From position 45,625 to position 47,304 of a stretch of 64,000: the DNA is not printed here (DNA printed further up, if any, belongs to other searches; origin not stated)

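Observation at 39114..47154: Seven-gene translationally coupled operon: PilZ, MEMO-like, J-domain protein, CapA, DUF374, nitrogenase-like alpha and beta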

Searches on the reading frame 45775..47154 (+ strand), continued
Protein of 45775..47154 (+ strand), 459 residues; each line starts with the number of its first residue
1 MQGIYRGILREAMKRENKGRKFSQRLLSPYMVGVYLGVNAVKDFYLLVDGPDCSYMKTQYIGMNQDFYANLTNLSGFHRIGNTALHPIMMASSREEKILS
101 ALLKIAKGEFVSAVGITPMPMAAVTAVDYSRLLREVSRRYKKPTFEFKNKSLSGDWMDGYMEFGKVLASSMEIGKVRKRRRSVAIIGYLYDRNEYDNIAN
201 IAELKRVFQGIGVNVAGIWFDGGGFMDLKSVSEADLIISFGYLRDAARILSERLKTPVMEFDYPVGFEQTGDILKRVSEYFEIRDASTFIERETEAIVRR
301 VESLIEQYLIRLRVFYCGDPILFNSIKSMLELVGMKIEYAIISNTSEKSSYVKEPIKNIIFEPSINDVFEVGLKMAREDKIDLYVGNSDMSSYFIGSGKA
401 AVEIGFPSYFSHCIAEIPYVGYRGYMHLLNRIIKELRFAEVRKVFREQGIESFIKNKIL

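Call 37: search_protein_families(library=pfam, proteins=[L014:4116-5588:+, L014:6234-8018:+, L014:11618-15385:+, L012:2270-4042:+, L012:7254-8936:+, L012:9156-10214:+, L016:3828-6644:+, L016:6641-8134:+, L016:12240-14075:+, L005:4188-7163:+], max_evalue=0.001)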
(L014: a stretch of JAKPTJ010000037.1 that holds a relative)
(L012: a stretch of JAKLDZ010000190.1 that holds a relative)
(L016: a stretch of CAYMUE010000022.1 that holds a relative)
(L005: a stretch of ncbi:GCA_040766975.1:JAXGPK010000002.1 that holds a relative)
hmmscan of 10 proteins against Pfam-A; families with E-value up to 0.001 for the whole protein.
L014:4116-5588:+ (490 aa): 0 families

L014:6234-8018:+ (594 aa): 4 families
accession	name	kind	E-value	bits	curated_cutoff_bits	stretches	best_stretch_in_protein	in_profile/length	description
PF00750.26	tRNA-synt_1d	-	9.8e-112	373.8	23.3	1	128-466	16-349/349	tRNA synthetases class I (R), catalytic domain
PF05746.21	DALR_1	-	1.7e-30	105.9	22.3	1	480-594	1-117/117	DALR anticodon binding domain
PF03485.21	Arg_tRNA_synt_N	-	1.7e-18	67.5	21.5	1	26-105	3-85/85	Arginyl tRNA synthetase N terminal domain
PF00133.28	tRNA-synt_1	-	0.00048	19.4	22.7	1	132-222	23-113/414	tRNA synthetases class I (I, L, M and V)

L014:11618-15385:+ (1255 aa): 4 families
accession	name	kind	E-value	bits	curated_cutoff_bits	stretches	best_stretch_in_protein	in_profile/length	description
PF00069.31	Pkinase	-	9.9e-45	153.4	31.7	1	17-291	2-258/263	Protein kinase domain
PF07714.23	PK_Tyr_Ser-Thr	-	1.7e-32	113.2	23.1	1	17-294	2-258/258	Protein tyrosine and serine/threonine kinase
PF13191.12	AAA_16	-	2.7e-24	87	32.6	1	326-510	2-167/167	AAA ATPase domain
PF03109.22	ABC1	-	9.4e-05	22.1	22.9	1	153-196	183-226/244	ABC1 atypical kinase-like domain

L012:2270-4042:+ (590 aa): 1 family
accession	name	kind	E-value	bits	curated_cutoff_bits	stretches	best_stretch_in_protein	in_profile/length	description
PF04055.27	Radical_SAM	-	3e-16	60.5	29.5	1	324-476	3-158/166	Radical SAM superfamily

L012:7254-8936:+ (560 aa): 0 families

L012:9156-10214:+ (352 aa): 1 family
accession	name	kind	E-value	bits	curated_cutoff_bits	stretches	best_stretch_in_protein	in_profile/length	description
PF00078.32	RVT_1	-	7e-15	55.7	29.6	1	69-280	8-205/205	Reverse transcriptase (RNA-dependent DNA polymerase)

L016:3828-6644:+ (938 aa): 2 families
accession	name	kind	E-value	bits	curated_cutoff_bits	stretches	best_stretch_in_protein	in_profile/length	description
PF02310.24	B12-binding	-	1.4e-15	57.6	32.1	1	431-514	40-120/121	B12 binding domain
PF04055.27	Radical_SAM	-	1e-14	55.5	29.5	1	568-732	1-166/166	Radical SAM superfamily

L016:6641-8134:+ (497 aa): 1 family
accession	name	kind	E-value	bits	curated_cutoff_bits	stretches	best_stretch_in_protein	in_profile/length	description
PF04055.27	Radical_SAM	-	2.4e-17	64.1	29.5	1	231-383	3-158/166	Radical SAM superfamily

L016:12240-14075:+ (611 aa): 5 families
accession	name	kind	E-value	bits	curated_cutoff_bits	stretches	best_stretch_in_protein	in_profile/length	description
PF00069.31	Pkinase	-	5.2e-34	118.3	31.7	1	63-319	5-251/263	Protein kinase domain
PF07714.23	PK_Tyr_Ser-Thr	-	5e-28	98.6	23.1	1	62-289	4-221/258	Protein tyrosine and serine/threonine kinase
PF01636.29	APH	-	9.7e-07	29.2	23.2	0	177-219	154-197/239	Phosphotransferase enzyme family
PF17667.7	Pkinase_fungal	-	1e-05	24.9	24.1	1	172-249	287-369/387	Fungal protein kinase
PF03109.22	ABC1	-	0.00034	20.3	22.9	0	133-221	141-216/244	ABC1 atypical kinase-like domain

L005:4188-7163:+ (991 aa): 1 family
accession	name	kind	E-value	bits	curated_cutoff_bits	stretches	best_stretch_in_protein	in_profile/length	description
PF04467.17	DUF483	-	6e-06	26.7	25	1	652-729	29-101/122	Protein of unknown function (DUF483)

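Call 47: search_solved_structures(query=A1, max_evalue=0.01, show_alignments=2)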
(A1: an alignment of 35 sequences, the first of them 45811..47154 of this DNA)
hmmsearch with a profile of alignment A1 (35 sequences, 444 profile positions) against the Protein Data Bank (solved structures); distinct sequences matched with E-value up to 0.01: 46.
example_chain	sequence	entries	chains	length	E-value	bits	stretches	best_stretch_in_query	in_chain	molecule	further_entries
1mio_B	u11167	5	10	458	3.4e-21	78.7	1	210-427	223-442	NITROGENASE MOLYBDENUM IRON PROTEIN (BETA CHAIN) | Nitrogenase molybdenum-iron protein beta chain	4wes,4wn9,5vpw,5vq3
9spz_A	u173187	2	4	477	2.1e-18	69.6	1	69-427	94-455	Nitrogenase protein alpha chain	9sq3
5n6y_E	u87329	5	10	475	1.3e-17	66.9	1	132-432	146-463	Nitrogenase vanadium-iron protein beta chain | Vanadium nitrogenase beta subunit, vnfK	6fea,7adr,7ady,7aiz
9d9u_A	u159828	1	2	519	1.9e-17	66.4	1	69-335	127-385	Nitrogenase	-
9fmg_A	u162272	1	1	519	1.9e-17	66.4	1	69-335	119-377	Nitrogenase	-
9p1x_B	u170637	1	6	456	4e-17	65.3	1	231-427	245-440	Nitrogenase molybdenum-iron protein beta chain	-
9spz_B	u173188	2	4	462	7.7e-17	64.4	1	210-431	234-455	Nitrogenase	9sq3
8oie_C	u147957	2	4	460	5.8e-16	61.5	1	132-432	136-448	Nitrogenase iron-iron protein, beta subunit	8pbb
9hbn_B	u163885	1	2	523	8e-16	61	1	84-427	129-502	MoFe nitrogenase subunit K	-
9nsv_B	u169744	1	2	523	1.5e-15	60.2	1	84-427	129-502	Nitrogenase MoFe-protein beta chain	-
4xpi_B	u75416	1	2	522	1.6e-15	60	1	84-428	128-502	Nitrogenase molybdenum-iron protein beta chain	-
11ne_B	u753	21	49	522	1.7e-15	59.9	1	84-428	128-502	Nitrogenase molybdenum-iron protein beta chain | NITROGENASE MOLYBDENUM-IRON PROTEIN | NITROGENASE MOLYBDENUM IRON PROTEIN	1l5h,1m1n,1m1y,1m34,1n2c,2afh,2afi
10zm_D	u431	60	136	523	1.7e-15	59.9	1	84-428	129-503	Nitrogenase molybdenum-iron protein beta chain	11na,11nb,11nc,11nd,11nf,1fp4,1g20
6o7m_B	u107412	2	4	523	1.8e-15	59.9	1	84-428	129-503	Nitrogenase molybdenum-iron protein beta chain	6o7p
5cx1_B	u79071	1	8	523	2.1e-15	59.7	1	84-428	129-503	Nitrogenase molybdenum-iron protein beta chain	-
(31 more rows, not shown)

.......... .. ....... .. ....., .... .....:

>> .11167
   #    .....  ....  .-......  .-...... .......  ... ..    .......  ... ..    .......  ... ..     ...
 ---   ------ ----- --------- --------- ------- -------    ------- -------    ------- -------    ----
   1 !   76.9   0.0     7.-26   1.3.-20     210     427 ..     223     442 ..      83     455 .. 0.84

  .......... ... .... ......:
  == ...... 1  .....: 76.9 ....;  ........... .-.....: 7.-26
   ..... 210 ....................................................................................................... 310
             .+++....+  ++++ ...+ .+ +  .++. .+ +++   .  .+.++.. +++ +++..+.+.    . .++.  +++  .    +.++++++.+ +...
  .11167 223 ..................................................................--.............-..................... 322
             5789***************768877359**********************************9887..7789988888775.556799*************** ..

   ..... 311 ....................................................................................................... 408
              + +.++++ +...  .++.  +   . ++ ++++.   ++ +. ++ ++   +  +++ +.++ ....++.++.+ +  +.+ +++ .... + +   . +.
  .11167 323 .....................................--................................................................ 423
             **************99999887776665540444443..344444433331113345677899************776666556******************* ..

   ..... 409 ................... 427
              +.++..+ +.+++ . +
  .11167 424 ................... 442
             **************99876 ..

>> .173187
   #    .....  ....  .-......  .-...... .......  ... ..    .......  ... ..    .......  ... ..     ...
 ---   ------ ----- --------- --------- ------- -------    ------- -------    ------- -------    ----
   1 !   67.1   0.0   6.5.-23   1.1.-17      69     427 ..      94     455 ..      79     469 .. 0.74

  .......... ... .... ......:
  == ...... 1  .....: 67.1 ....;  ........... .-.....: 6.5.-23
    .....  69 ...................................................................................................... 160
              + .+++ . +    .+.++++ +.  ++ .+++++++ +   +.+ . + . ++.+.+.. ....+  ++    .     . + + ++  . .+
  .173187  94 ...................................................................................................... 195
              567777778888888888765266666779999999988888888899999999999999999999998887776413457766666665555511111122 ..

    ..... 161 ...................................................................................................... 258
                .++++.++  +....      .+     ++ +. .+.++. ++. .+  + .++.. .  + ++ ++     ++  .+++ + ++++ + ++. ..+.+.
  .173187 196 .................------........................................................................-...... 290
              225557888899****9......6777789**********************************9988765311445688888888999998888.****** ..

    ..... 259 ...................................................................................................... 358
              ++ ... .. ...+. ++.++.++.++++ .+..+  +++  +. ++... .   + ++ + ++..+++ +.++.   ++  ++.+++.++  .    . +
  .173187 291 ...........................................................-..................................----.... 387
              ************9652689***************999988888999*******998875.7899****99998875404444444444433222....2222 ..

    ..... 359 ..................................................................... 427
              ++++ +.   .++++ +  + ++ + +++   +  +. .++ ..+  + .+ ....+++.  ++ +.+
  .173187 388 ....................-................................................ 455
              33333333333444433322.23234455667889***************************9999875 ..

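Call 51: search_protein_families(library=pfam, proteins=[L009:8671-10029:+, L009:10032-11018:+, L009:11035-11970:+, L009:12113-13672:+, L009:13648-15909:+, L009:15947-17977:-, L010:4014-4559:+, L010:5133-5726:+], max_evalue=0.001)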
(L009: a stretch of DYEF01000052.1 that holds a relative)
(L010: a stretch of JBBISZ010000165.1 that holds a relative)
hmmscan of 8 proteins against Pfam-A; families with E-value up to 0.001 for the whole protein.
L009:8671-10029:+ (452 aa): 0 families

L009:10032-11018:+ (328 aa): 1 family
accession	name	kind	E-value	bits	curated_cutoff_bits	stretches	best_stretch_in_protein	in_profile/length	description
PF00696.33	AA_kinase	-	5.7e-28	98.7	24.9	1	9-300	1-234/234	Amino acid kinase family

L009:11035-11970:+ (311 aa): 2 families
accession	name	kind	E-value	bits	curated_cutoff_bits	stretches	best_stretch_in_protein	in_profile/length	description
PF00185.30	OTCace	-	1.7e-65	220.3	29.4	1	150-304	1-156/157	Aspartate/ornithine carbamoyltransferase, Asp/Orn binding domain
PF02729.26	OTCace_N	-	1.2e-45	155.6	29.9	1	6-144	1-148/148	Aspartate/ornithine carbamoyltransferase, carbamoyl-P binding domain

L009:12113-13672:+ (519 aa): 2 families
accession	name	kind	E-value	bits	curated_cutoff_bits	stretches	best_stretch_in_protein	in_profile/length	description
PF00112.29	Peptidase_C1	-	8e-50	170.4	20.7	1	80-286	2-207/220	Papain family cysteine protease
PF03051.21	Peptidase_C1_2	-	4.1e-06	26.3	22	1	249-283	361-399/438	Peptidase C1-like family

L009:13648-15909:+ (753 aa): 1 family
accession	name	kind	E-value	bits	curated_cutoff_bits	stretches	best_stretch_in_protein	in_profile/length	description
PF00723.27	Glyco_hydro_15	-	3.1e-13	49.9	22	1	349-596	23-285/427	Glycosyl hydrolases family 15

L009:15947-17977:- (676 aa): 9 families
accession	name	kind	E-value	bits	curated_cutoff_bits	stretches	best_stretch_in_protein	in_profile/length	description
PF04932.20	Wzy_C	-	5.9e-12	46.1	31.7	1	68-209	3-148/149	O-Antigen ligase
PF14559.12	TPR_19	-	8.7e-11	42.4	25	0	523-563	5-45/68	Tetratricopeptide repeat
PF13181.12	TPR_8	-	8.1e-09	35.4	25.7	0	544-569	2-27/34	Tetratricopeptide repeat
PF07719.23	TPR_2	-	8.9e-08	32.1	27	0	584-613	4-33/34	Tetratricopeptide repeat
PF13429.12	TPR_15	-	7.2e-07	29.3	26.2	1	457-642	92-275/280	Tetratricopeptide repeat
PF13424.12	TPR_12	-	6e-06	26.8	30.1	1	547-612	7-76/77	Tetratricopeptide repeat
PF13428.12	TPR_14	-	1.8e-05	25.4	23.5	0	618-650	4-36/44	Tetratricopeptide repeat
PF25058.1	ARM_TT21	-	0.00019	21.9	27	0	568-654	48-133/155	Tetratricopeptide repeat protein 21 ARM repeat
PF13431.12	TPR_17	-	0.0003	21.3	24.4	0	538-563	8-33/34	Tetratricopeptide repeat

L010:4014-4559:+ (181 aa): 2 families
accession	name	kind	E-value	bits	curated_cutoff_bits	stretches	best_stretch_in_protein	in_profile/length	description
PF08029.16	HisG_C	-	7.6e-23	80.9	23.5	1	107-178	2-73/73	HisG, C-terminal domain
PF01634.23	HisG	-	1.6e-22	80.6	25.5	1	7-97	65-153/158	ATP phosphoribosyltransferase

L010:5133-5726:+ (197 aa): 4 families
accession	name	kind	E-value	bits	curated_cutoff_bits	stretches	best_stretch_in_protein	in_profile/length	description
PF00117.34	GATase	-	7.9e-23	81.5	22.8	1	4-185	2-177/190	Glutamine amidotransferase class-I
PF01174.25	SNO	-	7e-13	49.3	27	1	10-195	6-184/188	SNO glutamine amidotransferase family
PF07685.20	GATase_3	-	3.2e-07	30.6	27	1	2-90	2-93/196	CobB/CobQ-like glutamine amidotransferase domain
PF07722.19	Peptidase_C26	-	0.00031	21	20.5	0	160-180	198-219/219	Peptidase C26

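Call 53: list_cluster_members(proteins=[P0008])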
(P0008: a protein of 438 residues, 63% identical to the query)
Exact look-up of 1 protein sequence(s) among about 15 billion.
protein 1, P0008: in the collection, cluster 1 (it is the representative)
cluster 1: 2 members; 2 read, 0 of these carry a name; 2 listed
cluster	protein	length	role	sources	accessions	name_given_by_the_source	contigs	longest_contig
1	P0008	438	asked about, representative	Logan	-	-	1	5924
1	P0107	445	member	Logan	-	-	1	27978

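Call 54: find_encoding_contigs(protein=P0107, flank=10000, max_places=1)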
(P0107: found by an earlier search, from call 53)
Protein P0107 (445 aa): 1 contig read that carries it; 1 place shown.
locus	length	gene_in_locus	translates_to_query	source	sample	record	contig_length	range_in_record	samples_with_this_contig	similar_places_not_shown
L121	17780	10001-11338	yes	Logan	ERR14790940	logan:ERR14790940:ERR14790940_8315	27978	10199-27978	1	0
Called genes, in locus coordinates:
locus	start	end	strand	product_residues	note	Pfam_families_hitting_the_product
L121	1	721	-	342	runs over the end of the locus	PF05496:RuvB_N, PF13191:AAA_16 (faint), PF13173:AAA_14 (faint), PF00004:AAA, PF07728:AAA_5, PF17864:AAA_lid_4, PF05491:WHD_RuvB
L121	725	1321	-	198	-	PF01330:RuvA_N, PF00633:HHH (faint), PF14520:HHH_5, PF07499:RuvA_C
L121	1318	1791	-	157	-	PF02075:RuvC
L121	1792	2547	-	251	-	PF20772:TACO1_YebC_N, PF01709:Transcrip_reg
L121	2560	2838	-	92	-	PF01016:Ribosomal_L27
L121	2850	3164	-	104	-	PF00829:Ribosomal_L21p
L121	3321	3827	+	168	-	PF07238:PilZ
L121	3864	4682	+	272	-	PF01875:Memo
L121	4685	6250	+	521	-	PF00226:DnaJ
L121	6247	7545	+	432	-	PF09587:PGA_cap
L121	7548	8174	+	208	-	PF04028:DUF374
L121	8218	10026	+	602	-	PF00148:Oxidored_nitro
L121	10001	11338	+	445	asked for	PF00148:Oxidored_nitro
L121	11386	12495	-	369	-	PF04015:DUF362, PF12838:Fer4_7, PF13187:Fer4_9 (weak), PF13237:Fer4_10 (weak), PF25160:LdpA_Fe-S-bd (weak), PF00037:Fer4, PF12797:Fer4_2 (weak), PF12837:Fer4_6, +1 more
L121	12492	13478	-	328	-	PF03706:LPG_synthase_TM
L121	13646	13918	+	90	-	PF09650:PHA_gran_rgn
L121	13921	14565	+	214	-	-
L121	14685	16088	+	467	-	PF08308:PEGA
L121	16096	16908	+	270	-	PF00142:Fer4_NifH, PF01656:CbiA, PF02374:ArsA_ATPase (weak), PF10609:ParA (faint), PF13614:AAA_31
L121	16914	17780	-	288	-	?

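Call 69: predict_structure(alignment_id=A1)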
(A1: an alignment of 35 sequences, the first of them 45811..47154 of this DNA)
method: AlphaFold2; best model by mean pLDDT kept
length: 447 residues; sequences in the alignment: 35
mean_pLDDT: 90.3   pTM: 0.90
mean pLDDT of the five models: 90.3, 89.8, 89.2, 87.2, 85.7
residues with pLDDT >= 90: 312; 70-90: 116; 50-70: 11; < 50: 8
segments of 3 or more residues with pLDDT < 50: 1-7
pLDDT, mean of each block of 10 residues (from residue 1): 48 88 95 93 84 81 84 76 91 95 90 85 97 90 95 97 92 95 94 98 97 96 97 98 97 95 98 96 95 93 95 95 95 92 87 86 91 88 86 87 94 96 92 79 57
secondary structure, 60 per line:
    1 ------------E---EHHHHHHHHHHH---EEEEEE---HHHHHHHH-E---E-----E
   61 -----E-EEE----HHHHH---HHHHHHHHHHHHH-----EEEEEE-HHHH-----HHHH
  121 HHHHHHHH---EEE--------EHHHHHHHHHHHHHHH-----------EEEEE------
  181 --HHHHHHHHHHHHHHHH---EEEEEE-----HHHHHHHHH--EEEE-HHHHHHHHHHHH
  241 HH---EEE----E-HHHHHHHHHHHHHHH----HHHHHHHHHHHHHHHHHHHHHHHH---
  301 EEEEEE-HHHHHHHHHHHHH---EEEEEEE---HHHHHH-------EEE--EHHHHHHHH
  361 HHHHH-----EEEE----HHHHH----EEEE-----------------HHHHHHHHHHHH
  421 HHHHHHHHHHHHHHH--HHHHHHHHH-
elements in order: H18-28 E32-37 H41-48 E68-70 H75-79 H83-95 E101-106 H108-111 H117-128 E132-134 H144-158 E170-174 H183-198 E202-207 H213-221 E224-227 H229-242 E246-248 H255-269 H274-297 E301-306 H308-320 E324-330 H334-339 E347-349 H353-365 E371-374 H379-383 E388-391 H409-435 H438-446

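Call 71: fold_search(model_id=the predicted structure, library=pdb)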
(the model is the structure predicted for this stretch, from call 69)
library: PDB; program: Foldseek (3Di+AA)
matches with E <= 10: 1387; with E <= 0.001: 147
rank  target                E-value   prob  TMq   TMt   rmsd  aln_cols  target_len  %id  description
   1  9onk_B                4.8e-24  1.00  0.74  0.76   4.5       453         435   16  L-cluster inward bound holo-NifEN expressed in E. coli (released 2026-02-18)
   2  9ian_C                1.6e-23  1.00  0.72  0.71   5.0       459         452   16  Nitrogenase maturase NifEN in complex with the cofactor chaperone NifX (released 2026-03-04)
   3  9i0f_F                6.6e-23  1.00  0.73  0.73   5.1       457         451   16  Revisited AvNifEN crystal structure (released 2025-12-03)
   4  4wes_B                1.0e-22  1.00  0.77  0.75   4.4       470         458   16  Nitrogenase molybdenum-iron protein from Clostridium pasteurianum at 1.08 A resolution (released 2015-02-11)
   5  9i0f_B                1.1e-22  1.00  0.75  0.74   4.7       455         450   16  Revisited AvNifEN crystal structure (released 2025-12-03)
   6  7adr_E                1.6e-21  1.00  0.79  0.76   4.2       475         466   17  CO bound as bridging ligand at the active site of vanadium nitrogenase VFe protein (released 2020-09-30)
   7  8boq_B                2.5e-21  1.00  0.79  0.77   4.4       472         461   16  A. vinelandii Fe-nitrogenase FeFe protein (released 2023-06-14)
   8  7adr_B                3.5e-21  1.00  0.78  0.75   4.4       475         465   17  CO bound as bridging ligand at the active site of vanadium nitrogenase VFe protein (released 2020-09-30)
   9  9ian_B                4.7e-21  1.00  0.71  0.73   6.4       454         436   16  Nitrogenase maturase NifEN in complex with the cofactor chaperone NifX (released 2026-03-04)
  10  9i0f_A                5.6e-21  1.00  0.74  0.71   5.3       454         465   16  Revisited AvNifEN crystal structure (released 2025-12-03)
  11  9ian_A                7.5e-21  1.00  0.72  0.71   5.6       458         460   17  Nitrogenase maturase NifEN in complex with the cofactor chaperone NifX (released 2026-03-04)
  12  8oie_C                1.0e-20  1.00  0.79  0.77   3.8       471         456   18  Iron Nitrogenase Complex from Rhodobacter capsulatus (released 2023-10-04)
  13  9nsv_C                1.3e-20  1.00  0.75  0.70   4.6       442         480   14  CryoEM structure of ancestral nitrogenase MoFe-protein (released 2025-07-16)
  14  5vpw_C                1.4e-20  1.00  0.71  0.65   6.6       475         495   14  Nitrogenase Cp1 at pH 5 (released 2017-07-26)
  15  3pdi_B                1.7e-20  1.00  0.76  0.78   4.1       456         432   16  Precursor bound NifEN (released 2011-01-19)
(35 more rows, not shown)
